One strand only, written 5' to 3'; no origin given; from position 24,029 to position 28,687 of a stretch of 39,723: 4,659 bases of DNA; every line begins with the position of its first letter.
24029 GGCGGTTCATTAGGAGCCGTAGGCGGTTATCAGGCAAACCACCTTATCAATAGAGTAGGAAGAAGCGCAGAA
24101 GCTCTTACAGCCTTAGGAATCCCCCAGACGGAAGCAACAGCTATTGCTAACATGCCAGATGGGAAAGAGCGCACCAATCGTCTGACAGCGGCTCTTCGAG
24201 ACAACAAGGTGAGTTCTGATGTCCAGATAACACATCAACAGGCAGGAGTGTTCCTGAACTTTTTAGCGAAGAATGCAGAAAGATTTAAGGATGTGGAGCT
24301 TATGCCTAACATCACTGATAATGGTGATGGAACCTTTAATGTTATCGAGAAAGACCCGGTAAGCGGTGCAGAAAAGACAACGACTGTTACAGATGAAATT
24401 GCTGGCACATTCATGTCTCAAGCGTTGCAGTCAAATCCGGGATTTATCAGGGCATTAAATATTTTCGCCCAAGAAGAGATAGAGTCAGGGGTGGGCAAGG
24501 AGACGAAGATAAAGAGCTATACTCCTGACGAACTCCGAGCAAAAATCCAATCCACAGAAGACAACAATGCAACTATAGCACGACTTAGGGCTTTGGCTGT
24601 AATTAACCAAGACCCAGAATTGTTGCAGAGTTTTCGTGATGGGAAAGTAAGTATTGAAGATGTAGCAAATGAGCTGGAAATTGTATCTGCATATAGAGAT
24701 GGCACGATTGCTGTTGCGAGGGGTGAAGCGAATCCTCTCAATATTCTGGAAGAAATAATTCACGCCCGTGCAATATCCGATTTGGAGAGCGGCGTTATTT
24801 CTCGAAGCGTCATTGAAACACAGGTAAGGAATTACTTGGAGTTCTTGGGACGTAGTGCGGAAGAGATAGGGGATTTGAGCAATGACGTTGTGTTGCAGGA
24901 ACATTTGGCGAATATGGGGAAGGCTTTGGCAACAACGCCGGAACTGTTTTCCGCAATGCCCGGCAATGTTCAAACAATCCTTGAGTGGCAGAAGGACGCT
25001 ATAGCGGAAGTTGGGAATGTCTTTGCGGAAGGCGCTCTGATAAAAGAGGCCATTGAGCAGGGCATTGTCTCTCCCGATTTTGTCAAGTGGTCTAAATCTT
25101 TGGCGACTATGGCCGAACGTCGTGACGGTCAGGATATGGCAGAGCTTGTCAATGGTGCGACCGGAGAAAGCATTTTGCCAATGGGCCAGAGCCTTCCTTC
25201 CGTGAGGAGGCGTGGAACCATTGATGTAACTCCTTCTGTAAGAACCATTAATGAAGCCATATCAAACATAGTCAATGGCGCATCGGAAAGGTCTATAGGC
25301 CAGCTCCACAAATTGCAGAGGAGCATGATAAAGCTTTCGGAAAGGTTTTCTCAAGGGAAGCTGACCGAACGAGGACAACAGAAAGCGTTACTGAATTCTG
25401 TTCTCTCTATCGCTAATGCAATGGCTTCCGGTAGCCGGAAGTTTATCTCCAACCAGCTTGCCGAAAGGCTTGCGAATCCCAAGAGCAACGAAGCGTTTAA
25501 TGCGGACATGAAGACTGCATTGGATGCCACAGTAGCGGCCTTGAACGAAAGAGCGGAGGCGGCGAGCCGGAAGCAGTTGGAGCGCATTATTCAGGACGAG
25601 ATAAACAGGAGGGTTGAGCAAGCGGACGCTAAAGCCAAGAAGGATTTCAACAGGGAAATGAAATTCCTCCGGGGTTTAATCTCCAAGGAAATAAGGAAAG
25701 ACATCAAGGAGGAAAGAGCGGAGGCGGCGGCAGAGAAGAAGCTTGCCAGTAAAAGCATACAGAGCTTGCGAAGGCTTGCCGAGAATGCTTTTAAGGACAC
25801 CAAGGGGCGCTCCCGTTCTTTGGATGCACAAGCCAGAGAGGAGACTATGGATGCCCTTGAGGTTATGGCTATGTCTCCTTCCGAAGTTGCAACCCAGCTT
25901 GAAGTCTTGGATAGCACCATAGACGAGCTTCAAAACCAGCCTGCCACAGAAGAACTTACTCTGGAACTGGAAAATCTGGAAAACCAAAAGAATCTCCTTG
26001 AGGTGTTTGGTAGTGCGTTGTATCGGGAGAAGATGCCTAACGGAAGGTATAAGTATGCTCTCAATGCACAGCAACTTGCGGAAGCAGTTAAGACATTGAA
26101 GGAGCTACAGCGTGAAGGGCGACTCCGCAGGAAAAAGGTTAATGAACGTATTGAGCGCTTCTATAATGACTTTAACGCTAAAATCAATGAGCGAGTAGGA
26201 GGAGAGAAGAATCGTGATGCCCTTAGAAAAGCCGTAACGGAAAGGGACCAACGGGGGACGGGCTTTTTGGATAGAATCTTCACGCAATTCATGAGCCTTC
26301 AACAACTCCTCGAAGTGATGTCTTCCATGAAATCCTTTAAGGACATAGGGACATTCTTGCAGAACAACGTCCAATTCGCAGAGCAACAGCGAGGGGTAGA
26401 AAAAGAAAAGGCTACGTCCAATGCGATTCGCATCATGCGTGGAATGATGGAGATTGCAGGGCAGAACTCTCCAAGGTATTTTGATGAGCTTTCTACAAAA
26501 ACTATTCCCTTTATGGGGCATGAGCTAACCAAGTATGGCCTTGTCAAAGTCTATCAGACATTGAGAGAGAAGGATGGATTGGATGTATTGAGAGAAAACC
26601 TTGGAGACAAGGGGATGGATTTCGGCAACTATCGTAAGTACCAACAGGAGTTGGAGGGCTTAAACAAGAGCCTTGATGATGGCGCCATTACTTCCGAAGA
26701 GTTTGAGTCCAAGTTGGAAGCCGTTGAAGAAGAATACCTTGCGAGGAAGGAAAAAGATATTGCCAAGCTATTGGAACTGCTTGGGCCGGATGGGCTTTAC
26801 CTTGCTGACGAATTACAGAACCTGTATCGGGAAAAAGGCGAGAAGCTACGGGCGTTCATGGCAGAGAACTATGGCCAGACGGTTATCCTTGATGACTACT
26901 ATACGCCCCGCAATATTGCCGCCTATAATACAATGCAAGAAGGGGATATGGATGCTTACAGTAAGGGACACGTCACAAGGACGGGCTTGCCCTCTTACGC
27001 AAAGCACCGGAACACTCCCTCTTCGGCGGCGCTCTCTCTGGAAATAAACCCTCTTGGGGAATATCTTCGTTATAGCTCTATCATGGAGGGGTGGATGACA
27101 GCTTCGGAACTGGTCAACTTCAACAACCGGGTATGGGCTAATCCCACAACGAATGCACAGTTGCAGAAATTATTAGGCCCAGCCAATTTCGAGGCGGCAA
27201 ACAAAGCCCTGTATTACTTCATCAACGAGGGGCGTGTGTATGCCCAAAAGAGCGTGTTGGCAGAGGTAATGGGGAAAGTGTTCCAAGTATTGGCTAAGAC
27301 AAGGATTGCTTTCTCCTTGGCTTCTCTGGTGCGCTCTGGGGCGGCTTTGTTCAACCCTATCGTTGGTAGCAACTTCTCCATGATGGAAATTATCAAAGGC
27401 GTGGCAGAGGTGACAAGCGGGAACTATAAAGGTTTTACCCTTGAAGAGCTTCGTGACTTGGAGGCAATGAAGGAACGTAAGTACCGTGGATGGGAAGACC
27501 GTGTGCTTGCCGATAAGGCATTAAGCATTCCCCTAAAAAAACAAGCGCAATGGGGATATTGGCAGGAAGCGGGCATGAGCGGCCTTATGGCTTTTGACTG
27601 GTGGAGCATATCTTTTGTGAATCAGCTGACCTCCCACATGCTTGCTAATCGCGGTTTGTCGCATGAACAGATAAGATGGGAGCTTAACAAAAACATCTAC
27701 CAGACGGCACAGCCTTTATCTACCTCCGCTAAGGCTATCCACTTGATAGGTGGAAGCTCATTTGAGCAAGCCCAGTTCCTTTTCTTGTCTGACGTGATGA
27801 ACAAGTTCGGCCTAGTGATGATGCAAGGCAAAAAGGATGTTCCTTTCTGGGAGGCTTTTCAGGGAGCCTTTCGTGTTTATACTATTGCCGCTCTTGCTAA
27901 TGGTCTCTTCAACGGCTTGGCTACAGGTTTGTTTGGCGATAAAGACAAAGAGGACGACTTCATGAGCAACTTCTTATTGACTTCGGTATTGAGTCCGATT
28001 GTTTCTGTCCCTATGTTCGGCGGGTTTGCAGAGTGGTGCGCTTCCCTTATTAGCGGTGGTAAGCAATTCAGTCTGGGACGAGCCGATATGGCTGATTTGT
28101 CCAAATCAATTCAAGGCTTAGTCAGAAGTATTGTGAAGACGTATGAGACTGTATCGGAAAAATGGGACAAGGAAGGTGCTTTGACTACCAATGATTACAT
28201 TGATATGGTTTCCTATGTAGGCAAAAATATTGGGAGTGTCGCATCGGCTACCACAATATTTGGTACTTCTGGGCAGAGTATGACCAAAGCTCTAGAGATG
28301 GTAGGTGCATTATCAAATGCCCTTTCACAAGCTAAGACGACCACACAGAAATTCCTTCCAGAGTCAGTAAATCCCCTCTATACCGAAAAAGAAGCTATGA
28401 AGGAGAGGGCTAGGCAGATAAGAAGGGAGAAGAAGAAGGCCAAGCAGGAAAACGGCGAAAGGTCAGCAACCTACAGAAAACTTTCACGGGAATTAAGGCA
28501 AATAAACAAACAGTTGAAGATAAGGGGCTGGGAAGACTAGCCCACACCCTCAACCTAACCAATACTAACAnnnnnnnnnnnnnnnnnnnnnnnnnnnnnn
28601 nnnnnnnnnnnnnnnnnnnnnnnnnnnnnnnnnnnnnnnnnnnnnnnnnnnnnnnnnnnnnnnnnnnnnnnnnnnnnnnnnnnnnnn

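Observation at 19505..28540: P22/T7-like trio of putative internal ejection proteins, including an unusually large member of about 2053 aa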

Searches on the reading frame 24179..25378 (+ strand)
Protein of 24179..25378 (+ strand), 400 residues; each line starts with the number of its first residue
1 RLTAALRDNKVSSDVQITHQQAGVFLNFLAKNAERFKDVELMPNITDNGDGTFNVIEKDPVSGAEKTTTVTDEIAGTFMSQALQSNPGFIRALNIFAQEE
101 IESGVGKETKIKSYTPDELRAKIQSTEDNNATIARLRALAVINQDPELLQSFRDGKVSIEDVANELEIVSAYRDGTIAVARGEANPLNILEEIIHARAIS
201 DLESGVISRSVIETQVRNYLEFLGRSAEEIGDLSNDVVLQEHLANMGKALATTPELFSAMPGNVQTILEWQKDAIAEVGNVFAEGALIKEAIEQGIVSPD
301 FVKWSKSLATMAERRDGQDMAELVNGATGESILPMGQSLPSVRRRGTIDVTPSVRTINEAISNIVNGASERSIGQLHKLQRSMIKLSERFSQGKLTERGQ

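Call 63: search_protein_families(library=pfam, proteins=[window:24179-25378:+], max_evalue=1)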
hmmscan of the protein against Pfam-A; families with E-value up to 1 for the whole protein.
window:24179-25378:+ (400 aa): 1 family
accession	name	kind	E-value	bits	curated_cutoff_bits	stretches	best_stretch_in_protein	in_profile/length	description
PF08671.16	SinI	-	0.15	12.3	31.4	0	286-296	7-17/28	Anti-repressor SinI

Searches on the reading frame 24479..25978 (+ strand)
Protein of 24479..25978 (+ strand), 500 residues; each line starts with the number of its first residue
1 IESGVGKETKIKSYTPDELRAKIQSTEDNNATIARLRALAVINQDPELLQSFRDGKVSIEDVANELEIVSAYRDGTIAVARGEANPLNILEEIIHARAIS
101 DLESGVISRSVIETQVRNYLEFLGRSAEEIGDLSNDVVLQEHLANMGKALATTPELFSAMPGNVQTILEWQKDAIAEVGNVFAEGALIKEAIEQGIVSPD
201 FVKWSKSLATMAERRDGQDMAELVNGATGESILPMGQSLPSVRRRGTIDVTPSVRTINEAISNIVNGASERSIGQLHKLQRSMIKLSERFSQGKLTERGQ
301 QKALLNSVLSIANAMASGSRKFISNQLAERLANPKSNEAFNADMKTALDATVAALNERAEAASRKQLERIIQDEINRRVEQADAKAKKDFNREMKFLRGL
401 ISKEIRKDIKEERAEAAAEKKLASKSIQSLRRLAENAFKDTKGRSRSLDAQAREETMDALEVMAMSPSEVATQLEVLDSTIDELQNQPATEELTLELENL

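Call 14: search_protein_families(library=phrogs, proteins=[window:24479-25978:+], max_evalue=5)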
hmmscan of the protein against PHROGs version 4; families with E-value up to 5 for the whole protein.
window:24479-25978:+ (500 aa): 3 families
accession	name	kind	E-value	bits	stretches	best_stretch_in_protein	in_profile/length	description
phrog_6660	-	unknown function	0.22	12.5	1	377-432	36-91/157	-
phrog_6510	-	unknown function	1.2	10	0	6-27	17-38/60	-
phrog_32001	-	unknown function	4.1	8.7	0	303-326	6-29/66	-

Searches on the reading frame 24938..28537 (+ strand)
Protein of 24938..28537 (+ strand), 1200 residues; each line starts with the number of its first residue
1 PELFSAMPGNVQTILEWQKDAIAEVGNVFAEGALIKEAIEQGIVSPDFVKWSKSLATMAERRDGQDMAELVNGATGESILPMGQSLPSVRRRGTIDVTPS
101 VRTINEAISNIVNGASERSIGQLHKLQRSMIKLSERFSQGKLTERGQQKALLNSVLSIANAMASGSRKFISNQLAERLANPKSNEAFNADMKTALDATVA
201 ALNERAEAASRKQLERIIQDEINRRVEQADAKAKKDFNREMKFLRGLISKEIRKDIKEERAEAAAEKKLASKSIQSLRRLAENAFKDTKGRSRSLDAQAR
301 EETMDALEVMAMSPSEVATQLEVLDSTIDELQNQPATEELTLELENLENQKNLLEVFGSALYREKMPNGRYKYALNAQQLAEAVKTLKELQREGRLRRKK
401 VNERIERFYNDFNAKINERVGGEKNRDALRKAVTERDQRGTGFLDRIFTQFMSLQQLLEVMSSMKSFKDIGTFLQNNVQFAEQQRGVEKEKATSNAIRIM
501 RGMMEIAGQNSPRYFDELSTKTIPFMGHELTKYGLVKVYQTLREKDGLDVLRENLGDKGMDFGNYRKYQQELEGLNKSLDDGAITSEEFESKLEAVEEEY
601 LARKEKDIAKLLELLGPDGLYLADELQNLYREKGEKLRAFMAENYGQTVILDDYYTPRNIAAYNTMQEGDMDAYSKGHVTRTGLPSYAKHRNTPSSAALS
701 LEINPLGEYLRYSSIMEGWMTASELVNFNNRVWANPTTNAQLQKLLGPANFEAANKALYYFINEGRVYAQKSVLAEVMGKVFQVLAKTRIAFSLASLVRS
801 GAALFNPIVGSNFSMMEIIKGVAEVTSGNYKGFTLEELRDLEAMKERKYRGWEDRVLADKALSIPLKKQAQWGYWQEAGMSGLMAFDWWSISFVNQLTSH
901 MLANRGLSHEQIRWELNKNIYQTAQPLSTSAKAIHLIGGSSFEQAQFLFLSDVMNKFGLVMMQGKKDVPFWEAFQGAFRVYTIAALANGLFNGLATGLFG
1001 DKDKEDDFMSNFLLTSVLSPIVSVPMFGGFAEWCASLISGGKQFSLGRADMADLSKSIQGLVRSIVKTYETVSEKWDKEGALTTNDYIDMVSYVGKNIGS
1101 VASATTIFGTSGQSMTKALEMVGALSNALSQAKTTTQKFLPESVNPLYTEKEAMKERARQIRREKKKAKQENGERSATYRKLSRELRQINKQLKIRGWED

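Call 35: search_protein_representatives(protein=window:24938-28537:+)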
Query: 1200 residues. Proteins with E-value up to 0.001 (for the whole library): 26; up to 1e-10: 23; up to 1e-30: 10. The best 26 are listed.
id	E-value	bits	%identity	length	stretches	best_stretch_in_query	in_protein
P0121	0.0e+00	2306.6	88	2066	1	1-1200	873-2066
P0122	1.6e-220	751.4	38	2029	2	235-1199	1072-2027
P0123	5.7e-211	719.8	38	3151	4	335-1193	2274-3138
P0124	7.4e-105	368.4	28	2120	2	203-1164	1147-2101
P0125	4.5e-78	279.7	29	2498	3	611-1163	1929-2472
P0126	1.0e-59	219.0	27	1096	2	607-1190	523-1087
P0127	2.7e-59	217.6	25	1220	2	610-1193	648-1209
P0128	2.6e-52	194.4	98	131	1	572-669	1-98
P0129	4.5e-38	147.3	95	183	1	662-736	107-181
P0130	4.6e-33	130.7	90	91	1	961-1033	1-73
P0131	3.1e-28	114.7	88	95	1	924-991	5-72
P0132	2.5e-22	95.1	88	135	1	73-137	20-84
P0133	4.0e-20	87.9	79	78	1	28-85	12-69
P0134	1.2e-19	86.3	96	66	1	961-1007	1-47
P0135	1.5e-19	86.0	89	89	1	322-375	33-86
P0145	3.5e-09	51.6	23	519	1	611-1030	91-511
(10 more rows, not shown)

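Call 38: search_protein_families(library=pfam, proteins=[P0123, P0125, P0126, P0127, P0145], max_evalue=0.01)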
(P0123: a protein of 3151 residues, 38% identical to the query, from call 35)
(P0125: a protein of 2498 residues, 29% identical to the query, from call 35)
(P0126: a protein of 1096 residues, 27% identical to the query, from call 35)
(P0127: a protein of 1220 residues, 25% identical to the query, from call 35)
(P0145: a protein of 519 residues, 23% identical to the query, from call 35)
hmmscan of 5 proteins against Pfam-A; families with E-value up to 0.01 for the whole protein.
P0123 (3151 aa): 0 families

P0125 (2498 aa): 3 families
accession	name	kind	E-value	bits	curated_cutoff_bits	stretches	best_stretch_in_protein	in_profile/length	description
PF18819.6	MuF_C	-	8.6e-22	77.7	27.6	1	1272-1373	4-102/103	Phage MuF-C-terminal domain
PF18798.6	LPD3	-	1.7e-08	35.1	27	1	1031-1132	6-110/114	Large polyvalent protein-associated domain 3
PF23802.1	DUF7178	-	0.0098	16.3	27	0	2360-2401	10-51/193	Family of unknown function (DUF7178)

P0126 (1096 aa): 0 families

P0127 (1220 aa): 0 families

P0145 (519 aa): 0 families

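Call 39: search_protein_families(library=phrogs, proteins=[P0123, P0125, P0126, P0127, P0145], max_evalue=0.01)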
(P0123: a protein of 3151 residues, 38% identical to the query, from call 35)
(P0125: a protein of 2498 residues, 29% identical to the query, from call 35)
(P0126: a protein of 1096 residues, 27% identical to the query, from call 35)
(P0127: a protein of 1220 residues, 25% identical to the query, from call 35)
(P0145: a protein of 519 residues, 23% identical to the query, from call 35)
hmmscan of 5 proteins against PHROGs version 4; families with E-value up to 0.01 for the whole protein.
P0123 (3151 aa): 0 families

P0125 (2498 aa): 0 families

P0126 (1096 aa): 0 families

P0127 (1220 aa): 0 families

P0145 (519 aa): 0 families

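Call 42: find_homologous_proteins(query=A2, max_evalue=0.001)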
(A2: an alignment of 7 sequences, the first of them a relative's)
Query A2 (7 sequences) (2120 aa, profile of the alignment): 2 proteins with E <= 0.001 among 8000 candidates.
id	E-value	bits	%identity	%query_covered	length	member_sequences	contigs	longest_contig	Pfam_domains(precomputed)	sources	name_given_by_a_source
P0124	0.0e+0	2221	100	100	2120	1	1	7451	-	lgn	-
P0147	3.7e-12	63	28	3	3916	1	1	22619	PF18814.7,PF18760.8,PF18798.7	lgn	-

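Call 63: search_protein_families(library=pfam, proteins=[P0122, P0124], max_evalue=1)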
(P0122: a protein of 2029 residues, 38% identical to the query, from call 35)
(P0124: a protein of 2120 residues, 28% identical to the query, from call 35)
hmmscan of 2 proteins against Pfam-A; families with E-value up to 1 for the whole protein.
P0122 (2029 aa): 2 families
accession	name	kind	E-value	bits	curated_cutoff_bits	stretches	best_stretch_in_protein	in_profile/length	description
PF09134.16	Invasin_D3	-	0.11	13.4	33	1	646-701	43-89/98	Invasin, domain 3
PF19079.5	CFSR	-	0.33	11.6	27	1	665-690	11-35/49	Collagen-flanked surface repeat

P0124 (2120 aa): 1 family
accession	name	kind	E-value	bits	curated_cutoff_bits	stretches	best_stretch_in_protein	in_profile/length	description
PF22930.1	PDXDC1-like_cen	-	0.97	10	25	0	1163-1197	32-66/117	PDXDC1-like central domain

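Call 80: search_protein_families(library=pfam, proteins=[P0147], max_evalue=0.01)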
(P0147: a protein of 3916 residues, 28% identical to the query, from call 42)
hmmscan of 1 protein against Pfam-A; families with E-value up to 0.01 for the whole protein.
P0147 (3916 aa): 3 families
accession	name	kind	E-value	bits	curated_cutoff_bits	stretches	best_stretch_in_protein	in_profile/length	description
PF18760.7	ART-PolyVal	-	9e-28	98.2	31.2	1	1758-1910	1-140/140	ADP-Ribosyltransferase in polyvalent proteins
PF18814.6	PBECR5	-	2.5e-19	70.5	25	1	1919-2083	10-179/239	phage-Barnase-EndoU-ColicinE5/D-RelE like nuclease5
PF18798.6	LPD3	-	1.9e-06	28.5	27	1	1575-1669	27-112/114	Large polyvalent protein-associated domain 3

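Call 86: find_related_loci(query=A5, collection=viral_contigs, flank=10000)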
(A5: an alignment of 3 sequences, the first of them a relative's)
Query A5 (1096 aa) in viral_contigs; peptide patterns used: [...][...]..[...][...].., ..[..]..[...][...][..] (x = any residue, [..] = any of these).
181 stretches matched a pattern; 20 encode a relative of the query (tblastn E <= 1e-3); 20 distinct loci.
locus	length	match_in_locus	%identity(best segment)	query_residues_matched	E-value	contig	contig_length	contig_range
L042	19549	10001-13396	25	2-1077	2e-73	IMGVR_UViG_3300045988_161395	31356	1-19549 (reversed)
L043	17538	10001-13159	25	35-1077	1e-70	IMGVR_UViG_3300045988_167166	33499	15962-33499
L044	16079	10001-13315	25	26-1077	2e-70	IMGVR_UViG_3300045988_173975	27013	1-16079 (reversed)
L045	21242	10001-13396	25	2-1077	6e-70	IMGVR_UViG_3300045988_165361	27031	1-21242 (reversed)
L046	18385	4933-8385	25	2-1090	4e-67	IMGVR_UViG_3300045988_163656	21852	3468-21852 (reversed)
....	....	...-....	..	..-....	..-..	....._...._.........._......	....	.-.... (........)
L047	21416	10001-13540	25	26-1077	3e-66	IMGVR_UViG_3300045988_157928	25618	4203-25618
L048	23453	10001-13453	25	2-1090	5e-66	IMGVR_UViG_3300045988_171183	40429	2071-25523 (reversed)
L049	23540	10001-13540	25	26-1077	1e-65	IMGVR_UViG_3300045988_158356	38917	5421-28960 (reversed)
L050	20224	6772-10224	25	2-1090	2e-65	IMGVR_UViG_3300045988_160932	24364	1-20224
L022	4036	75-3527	25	2-1090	4e-66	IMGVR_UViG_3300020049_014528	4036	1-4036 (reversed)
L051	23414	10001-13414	25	2-1077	2e-65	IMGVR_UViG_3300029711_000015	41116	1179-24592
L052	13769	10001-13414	25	2-1077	2e-65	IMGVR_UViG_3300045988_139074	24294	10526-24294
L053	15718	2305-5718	25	2-1077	2e-65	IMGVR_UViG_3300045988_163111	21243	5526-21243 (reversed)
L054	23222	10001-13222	26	62-1090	4e-65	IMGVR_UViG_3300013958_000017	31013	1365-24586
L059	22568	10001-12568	26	211-1011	2e-69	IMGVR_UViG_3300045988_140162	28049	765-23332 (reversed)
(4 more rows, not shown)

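Call 88: find_related_loci(query=A5, collection=metagenome_contigs, flank=10000)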
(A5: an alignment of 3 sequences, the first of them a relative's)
Query A5 (1096 aa) in metagenome_contigs; peptide patterns used: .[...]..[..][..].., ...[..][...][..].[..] (x = any residue, [..] = any of these).
196 stretches matched a pattern; 2 encode a relative of the query (tblastn E <= 1e-3); 2 distinct loci.
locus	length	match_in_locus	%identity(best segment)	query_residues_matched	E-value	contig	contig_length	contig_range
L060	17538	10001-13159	25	35-1077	1e-71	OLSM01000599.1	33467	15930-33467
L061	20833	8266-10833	26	211-1011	2e-70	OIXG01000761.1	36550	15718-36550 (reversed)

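Call 89: find_encoding_contigs(protein=P0147, flank=10000, max_places=3)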
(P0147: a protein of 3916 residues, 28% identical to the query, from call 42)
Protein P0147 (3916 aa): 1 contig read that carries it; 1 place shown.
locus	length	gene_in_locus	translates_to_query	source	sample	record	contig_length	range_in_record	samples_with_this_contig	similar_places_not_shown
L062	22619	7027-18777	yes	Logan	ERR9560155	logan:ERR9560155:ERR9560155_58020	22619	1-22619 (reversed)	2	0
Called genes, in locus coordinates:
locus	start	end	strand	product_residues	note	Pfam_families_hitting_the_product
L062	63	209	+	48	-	-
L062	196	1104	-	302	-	-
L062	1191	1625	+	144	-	-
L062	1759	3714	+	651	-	-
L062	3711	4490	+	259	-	-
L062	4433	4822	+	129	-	-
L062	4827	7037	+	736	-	-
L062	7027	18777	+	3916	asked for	PF18798:LPD3 (weak), PF18760:ART-PolyVal, PF18814:PBECR5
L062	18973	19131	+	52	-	-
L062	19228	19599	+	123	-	-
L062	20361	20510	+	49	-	-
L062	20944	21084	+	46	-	-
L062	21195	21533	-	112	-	PF01381:HTH_3 (faint), PF15943:YdaS_toxin (weak)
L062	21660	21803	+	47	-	-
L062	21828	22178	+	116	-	-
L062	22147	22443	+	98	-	-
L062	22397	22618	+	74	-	?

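Call 90: find_encoding_contigs(protein=P0124, flank=10000, max_places=3)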
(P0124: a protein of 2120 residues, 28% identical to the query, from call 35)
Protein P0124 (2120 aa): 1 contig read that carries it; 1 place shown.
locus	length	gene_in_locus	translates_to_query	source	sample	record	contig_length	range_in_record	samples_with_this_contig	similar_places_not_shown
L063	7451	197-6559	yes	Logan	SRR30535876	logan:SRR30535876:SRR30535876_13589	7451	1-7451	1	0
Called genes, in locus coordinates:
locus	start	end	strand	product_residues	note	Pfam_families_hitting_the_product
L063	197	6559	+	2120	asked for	-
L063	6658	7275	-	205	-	-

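Call 91: search_protein_families(library=phrogs, proteins=[L062:1759-3714:+, L062:3711-4490:+, L062:4433-4822:+, L062:4827-7037:+, L062:1191-1625:+, L062:196-1104:-, L059:3883-4728:+, L059:4732-6744:+], max_evalue=0.01)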
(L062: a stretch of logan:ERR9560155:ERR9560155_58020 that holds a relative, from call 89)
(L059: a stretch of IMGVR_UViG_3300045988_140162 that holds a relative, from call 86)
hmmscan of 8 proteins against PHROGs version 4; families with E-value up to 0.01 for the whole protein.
L062:1759-3714:+ (651 aa): 0 families

L062:3711-4490:+ (259 aa): 0 families

L062:4433-4822:+ (129 aa): 0 families

L062:4827-7037:+ (736 aa): 0 families

L062:1191-1625:+ (144 aa): 0 families

L062:196-1104:- (302 aa): 0 families

L059:3883-4728:+ (281 aa): 1 family
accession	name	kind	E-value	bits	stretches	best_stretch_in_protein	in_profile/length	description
phrog_418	-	head and packaging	0.0064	17.6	1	124-260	16-149/166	internal virion protein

L059:4732-6744:+ (670 aa): 0 families

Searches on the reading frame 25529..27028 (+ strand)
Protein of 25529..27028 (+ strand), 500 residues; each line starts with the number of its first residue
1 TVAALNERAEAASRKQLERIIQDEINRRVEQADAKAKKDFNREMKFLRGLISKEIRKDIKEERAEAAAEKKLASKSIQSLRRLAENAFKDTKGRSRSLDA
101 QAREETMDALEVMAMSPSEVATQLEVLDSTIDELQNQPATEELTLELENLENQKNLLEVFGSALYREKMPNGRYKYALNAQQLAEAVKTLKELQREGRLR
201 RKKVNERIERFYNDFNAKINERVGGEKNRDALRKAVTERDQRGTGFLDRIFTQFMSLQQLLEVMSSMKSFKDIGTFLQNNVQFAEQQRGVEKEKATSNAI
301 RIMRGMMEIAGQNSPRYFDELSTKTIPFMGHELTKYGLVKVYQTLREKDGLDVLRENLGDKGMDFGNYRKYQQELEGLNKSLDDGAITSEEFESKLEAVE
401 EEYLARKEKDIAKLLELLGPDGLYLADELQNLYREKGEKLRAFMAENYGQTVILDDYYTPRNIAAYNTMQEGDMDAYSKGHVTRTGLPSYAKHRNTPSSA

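Call 14: search_protein_families(library=phrogs, proteins=[window:25529-27028:+], max_evalue=5)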
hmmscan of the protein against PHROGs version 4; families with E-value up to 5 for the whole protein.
window:25529-27028:+ (500 aa): 3 families
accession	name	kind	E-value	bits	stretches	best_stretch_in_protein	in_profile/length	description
phrog_17547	-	unknown function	0.27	11.6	1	12-63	14-63/211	-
phrog_8942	-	unknown function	0.92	9.6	1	68-144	10-86/370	-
phrog_7735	-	integration and excision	0.96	10.9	1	180-241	12-73/99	excisionase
